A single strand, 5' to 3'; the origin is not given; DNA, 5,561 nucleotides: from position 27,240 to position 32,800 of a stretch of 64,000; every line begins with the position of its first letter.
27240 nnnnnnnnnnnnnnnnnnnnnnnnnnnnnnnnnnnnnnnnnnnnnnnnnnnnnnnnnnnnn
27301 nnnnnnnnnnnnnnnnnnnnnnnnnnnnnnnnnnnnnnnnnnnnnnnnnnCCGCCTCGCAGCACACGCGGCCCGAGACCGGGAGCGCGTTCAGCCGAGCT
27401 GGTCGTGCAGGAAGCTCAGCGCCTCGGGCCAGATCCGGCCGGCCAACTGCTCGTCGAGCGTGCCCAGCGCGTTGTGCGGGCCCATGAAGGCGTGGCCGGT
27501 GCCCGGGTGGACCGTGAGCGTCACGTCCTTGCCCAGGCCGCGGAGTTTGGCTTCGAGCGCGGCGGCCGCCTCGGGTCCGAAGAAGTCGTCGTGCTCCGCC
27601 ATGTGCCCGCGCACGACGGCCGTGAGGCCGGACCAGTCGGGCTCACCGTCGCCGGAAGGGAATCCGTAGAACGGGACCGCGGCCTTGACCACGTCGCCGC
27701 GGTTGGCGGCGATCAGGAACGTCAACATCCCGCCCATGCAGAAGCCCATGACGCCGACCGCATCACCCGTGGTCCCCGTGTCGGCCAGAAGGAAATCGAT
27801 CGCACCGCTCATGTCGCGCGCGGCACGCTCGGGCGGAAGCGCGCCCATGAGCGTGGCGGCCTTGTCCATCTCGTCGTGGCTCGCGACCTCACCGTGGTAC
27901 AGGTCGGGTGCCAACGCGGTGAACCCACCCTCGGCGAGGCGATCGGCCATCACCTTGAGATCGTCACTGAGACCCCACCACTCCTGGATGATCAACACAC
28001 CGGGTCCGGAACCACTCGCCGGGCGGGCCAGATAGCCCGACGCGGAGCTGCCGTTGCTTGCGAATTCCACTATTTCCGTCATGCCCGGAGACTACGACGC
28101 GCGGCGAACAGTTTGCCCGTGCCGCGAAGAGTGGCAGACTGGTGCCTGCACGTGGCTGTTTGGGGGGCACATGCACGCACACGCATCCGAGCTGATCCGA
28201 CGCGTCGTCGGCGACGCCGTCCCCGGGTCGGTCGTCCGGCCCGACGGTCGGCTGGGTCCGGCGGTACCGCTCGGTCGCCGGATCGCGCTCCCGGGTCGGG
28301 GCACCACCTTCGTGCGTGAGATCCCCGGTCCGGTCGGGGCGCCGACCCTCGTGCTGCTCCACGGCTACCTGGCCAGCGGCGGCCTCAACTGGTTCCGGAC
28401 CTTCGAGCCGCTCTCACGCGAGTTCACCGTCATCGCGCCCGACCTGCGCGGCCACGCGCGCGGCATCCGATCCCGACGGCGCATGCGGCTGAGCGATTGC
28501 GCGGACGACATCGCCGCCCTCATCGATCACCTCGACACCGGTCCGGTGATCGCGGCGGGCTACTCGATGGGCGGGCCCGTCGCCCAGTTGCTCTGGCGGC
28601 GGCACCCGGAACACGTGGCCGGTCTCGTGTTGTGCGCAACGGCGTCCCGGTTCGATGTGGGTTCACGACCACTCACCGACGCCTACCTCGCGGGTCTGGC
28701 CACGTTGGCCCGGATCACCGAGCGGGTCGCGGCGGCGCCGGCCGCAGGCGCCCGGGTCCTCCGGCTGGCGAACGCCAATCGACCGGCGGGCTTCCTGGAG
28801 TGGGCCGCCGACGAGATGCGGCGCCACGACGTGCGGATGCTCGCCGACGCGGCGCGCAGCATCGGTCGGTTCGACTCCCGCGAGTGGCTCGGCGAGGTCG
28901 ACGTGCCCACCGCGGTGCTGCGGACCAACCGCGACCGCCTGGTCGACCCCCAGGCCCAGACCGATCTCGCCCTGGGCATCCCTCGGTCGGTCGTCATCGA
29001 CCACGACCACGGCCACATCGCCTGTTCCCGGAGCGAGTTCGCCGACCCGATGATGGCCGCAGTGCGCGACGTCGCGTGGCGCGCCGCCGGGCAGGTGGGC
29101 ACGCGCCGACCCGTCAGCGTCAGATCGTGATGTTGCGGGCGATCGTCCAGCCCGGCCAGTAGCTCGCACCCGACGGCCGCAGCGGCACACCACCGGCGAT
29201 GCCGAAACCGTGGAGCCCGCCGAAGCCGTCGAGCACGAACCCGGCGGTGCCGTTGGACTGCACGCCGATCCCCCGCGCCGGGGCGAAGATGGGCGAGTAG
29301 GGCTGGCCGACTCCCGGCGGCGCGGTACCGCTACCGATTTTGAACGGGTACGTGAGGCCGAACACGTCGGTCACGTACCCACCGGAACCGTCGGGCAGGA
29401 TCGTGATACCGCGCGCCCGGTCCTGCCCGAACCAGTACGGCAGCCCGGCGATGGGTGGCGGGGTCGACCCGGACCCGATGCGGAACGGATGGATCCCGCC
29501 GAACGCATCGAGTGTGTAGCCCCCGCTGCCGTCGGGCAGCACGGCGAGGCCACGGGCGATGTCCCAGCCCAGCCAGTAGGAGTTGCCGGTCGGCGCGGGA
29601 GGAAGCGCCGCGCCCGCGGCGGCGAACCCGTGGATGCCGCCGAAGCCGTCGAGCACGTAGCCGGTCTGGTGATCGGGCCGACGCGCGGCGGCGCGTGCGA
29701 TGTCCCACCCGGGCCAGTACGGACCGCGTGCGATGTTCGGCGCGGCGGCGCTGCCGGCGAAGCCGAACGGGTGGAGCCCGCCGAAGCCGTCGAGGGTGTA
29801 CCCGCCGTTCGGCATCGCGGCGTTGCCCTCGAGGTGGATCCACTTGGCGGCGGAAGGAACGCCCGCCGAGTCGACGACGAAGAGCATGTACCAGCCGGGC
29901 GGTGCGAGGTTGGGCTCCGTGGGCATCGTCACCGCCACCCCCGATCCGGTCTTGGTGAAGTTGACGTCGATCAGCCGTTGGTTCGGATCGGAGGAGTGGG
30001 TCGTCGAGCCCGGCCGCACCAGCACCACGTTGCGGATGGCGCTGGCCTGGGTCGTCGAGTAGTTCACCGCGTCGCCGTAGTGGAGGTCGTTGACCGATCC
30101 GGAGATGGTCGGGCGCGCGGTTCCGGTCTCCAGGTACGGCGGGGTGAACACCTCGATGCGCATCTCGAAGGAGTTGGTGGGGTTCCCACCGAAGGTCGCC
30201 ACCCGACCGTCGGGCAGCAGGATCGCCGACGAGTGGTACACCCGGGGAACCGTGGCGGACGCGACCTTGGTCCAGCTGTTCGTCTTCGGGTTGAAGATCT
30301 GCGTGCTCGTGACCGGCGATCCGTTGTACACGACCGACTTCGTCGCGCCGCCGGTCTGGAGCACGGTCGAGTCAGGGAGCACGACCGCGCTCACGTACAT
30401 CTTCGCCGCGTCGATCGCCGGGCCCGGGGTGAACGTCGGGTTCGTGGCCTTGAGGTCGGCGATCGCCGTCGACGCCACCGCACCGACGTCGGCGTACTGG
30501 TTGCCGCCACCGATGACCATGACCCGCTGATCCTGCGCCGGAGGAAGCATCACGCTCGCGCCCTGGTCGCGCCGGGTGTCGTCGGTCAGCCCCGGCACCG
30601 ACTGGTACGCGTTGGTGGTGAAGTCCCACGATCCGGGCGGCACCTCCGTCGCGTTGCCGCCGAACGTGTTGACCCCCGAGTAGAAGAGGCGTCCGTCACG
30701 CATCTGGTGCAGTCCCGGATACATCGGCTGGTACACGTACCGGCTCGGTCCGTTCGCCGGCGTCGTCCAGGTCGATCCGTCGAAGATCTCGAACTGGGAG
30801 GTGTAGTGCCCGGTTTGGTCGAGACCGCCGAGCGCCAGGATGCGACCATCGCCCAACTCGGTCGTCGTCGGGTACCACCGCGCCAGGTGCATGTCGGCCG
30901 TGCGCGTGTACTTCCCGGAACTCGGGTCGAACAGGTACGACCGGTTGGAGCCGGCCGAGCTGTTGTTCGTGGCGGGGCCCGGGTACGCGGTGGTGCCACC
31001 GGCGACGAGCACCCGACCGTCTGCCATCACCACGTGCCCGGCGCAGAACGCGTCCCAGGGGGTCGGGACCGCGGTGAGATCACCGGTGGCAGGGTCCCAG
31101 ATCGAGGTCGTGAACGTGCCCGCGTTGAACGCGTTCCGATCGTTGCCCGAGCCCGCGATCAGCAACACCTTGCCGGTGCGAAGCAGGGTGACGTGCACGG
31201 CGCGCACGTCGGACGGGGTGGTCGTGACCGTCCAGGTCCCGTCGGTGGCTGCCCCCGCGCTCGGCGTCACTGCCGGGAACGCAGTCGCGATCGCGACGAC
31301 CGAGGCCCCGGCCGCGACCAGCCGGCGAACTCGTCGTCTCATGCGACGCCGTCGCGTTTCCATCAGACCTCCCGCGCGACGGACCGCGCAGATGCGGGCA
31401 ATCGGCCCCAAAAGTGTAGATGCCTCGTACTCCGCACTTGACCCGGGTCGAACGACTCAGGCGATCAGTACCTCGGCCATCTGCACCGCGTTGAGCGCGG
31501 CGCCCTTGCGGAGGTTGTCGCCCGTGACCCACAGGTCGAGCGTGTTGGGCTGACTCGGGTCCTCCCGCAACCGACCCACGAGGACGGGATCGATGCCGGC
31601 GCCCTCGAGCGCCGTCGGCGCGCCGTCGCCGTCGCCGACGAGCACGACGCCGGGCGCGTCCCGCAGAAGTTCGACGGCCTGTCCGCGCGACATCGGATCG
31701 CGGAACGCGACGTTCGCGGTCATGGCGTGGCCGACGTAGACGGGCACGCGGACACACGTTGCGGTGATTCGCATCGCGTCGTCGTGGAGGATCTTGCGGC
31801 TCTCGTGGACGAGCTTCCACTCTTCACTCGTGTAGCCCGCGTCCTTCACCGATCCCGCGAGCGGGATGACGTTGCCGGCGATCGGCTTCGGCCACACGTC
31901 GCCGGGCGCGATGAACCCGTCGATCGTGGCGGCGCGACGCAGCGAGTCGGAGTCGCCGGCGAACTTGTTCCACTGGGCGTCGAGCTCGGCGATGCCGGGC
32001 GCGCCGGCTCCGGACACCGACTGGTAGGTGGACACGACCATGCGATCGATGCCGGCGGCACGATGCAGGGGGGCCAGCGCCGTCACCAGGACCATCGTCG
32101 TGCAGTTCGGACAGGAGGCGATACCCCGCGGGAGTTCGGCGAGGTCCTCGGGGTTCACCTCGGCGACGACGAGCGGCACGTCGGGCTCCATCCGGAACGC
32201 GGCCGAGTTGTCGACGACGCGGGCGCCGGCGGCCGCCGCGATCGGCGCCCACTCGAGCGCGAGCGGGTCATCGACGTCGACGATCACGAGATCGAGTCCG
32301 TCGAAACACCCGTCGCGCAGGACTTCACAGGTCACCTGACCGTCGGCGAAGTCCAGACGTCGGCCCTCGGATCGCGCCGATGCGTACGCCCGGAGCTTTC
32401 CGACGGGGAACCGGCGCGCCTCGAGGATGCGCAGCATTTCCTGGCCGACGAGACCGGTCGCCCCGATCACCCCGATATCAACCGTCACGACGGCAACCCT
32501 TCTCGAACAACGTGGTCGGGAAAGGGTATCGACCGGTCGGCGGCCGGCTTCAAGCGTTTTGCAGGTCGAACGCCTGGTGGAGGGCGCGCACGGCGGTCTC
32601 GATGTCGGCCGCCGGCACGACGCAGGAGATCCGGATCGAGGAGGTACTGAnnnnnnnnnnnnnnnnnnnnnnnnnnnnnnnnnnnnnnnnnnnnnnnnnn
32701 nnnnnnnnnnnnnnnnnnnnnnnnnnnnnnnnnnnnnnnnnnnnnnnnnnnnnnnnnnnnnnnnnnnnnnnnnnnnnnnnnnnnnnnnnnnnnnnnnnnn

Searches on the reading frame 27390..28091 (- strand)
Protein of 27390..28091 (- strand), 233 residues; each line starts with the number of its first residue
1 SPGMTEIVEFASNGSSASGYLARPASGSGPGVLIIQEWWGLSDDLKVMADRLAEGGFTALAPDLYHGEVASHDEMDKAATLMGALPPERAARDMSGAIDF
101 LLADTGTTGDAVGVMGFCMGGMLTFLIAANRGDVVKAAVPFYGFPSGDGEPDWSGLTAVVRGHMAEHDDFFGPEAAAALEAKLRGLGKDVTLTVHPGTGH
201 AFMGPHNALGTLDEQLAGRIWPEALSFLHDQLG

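Call 38: search_protein_families(library=pfam, proteins=[window:27390-28091:-], max_evalue=0.00001)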
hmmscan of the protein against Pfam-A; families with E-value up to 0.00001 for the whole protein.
window:27390-28091:- (233 aa): 2 families
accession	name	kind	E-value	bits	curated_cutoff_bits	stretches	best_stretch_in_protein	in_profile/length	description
PF01738.24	DLH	-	4.8e-44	151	21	1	19-230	3-215/217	Dienelactone hydrolase family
PF00326.27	Peptidase_S9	-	2.6e-07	30.8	22.6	0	89-144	43-98/213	Prolyl oligopeptidase family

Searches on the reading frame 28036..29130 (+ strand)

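Call 38: search_protein_families(library=pfam, proteins=[window:28036-29130:+], max_evalue=0.00001)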
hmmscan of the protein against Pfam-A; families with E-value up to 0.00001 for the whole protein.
window:28036-29130:+ (364 aa): 3 families
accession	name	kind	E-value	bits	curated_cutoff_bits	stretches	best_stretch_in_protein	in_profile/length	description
PF00561.26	Abhydrolase_1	-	2e-27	96.8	25.8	1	103-330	1-241/245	alpha/beta hydrolase fold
PF12697.13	Abhydrolase_6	-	6.4e-18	66.6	26.3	1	105-327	1-204/217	Alpha/beta hydrolase family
PF12146.15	Hydrolase_4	-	1.2e-16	61.2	27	1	105-316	7-218/239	Serine aminopeptidase, S33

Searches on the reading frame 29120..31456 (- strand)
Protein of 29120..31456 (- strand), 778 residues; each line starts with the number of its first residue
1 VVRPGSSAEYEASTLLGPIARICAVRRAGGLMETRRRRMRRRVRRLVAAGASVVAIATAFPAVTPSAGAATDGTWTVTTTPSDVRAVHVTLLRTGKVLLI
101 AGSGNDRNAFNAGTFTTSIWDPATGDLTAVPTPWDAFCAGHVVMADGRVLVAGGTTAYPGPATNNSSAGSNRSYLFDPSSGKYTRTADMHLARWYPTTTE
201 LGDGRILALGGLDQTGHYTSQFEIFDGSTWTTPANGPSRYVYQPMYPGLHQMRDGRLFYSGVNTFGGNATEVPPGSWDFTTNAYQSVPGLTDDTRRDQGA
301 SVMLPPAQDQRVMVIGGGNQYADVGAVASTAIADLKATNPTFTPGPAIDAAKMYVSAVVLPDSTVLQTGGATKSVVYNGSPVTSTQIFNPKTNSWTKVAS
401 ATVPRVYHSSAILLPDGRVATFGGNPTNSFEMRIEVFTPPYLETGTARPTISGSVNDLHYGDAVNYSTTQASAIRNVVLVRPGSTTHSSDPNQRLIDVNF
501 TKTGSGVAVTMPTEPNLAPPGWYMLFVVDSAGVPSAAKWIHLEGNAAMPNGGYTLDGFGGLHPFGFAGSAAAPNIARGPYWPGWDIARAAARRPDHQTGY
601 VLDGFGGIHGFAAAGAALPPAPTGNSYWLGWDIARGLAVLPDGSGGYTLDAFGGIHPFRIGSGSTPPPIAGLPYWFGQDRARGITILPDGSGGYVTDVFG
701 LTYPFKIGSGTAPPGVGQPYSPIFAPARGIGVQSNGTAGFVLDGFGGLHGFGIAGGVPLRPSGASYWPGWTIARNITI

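Call 38: search_protein_families(library=pfam, proteins=[window:29120-31456:-], max_evalue=0.00001)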
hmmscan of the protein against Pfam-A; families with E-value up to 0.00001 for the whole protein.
window:29120-31456:- (778 aa): 9 families
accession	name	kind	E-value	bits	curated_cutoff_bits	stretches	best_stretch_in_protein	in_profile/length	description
PF09118.17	GO-like_E_set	-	7.8e-27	94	25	1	448-541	1-99/100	Galactose oxidase-like, Early set domain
PF13964.12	Kelch_6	-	3.6e-17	62.1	25.3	1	356-405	5-50/50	Kelch motif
PF13418.12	Kelch_4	-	2.5e-11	43.8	21.6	0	353-401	3-47/49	Galactose oxidase, central domain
PF07250.17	Glyoxal_oxid_N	-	1.3e-10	41.4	37.5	0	119-259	50-185/243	Glyoxal oxidase N-terminus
PF24981.1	Beta-prop_ATRN-LZTR1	-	3.3e-10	40.2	50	1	278-429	73-224/289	Attractin/LZTR1 beta-propeller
PF07646.21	Kelch_2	-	3.4e-08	33.5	21.3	0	193-231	1-40/48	Kelch motif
PF01344.31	Kelch_1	-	5.5e-08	32.6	20.1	0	378-400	21-44/46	Kelch motif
PF24681.1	Kelch_KLHDC2_KLHL20_DRC7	-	7.6e-08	32.4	50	0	298-425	52-173/221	KLHDC2/KLHL20/DRC7 Kelch-repeats domain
PF13415.12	Kelch_3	-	2.9e-07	30.9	22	0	378-411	13-46/48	Galactose oxidase, central domain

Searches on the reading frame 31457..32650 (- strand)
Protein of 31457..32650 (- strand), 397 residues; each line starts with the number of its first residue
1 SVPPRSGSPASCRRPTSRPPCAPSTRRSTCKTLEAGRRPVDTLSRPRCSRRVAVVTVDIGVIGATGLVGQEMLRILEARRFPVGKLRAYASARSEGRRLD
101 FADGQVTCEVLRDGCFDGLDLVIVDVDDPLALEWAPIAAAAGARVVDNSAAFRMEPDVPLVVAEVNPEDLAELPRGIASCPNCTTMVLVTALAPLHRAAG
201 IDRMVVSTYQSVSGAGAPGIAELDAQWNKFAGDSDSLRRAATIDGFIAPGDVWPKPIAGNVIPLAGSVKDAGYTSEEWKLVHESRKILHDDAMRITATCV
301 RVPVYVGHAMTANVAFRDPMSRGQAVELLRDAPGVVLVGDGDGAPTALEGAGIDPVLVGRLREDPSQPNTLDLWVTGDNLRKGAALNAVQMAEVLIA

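Call 38: search_protein_families(library=pfam, proteins=[window:31457-32650:-], max_evalue=0.00001)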
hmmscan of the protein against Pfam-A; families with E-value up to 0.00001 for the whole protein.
window:31457-32650:- (397 aa): 2 families
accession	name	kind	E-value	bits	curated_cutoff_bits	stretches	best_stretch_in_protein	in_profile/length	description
PF02774.23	Semialdhyde_dhC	-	5.9e-45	154.1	26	1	192-382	1-184/184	Semialdehyde dehydrogenase, dimerisation domain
PF01118.30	Semialdhyde_dh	-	4.5e-29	101.7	26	1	59-172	2-120/121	Semialdehyde dehydrogenase, NAD binding domain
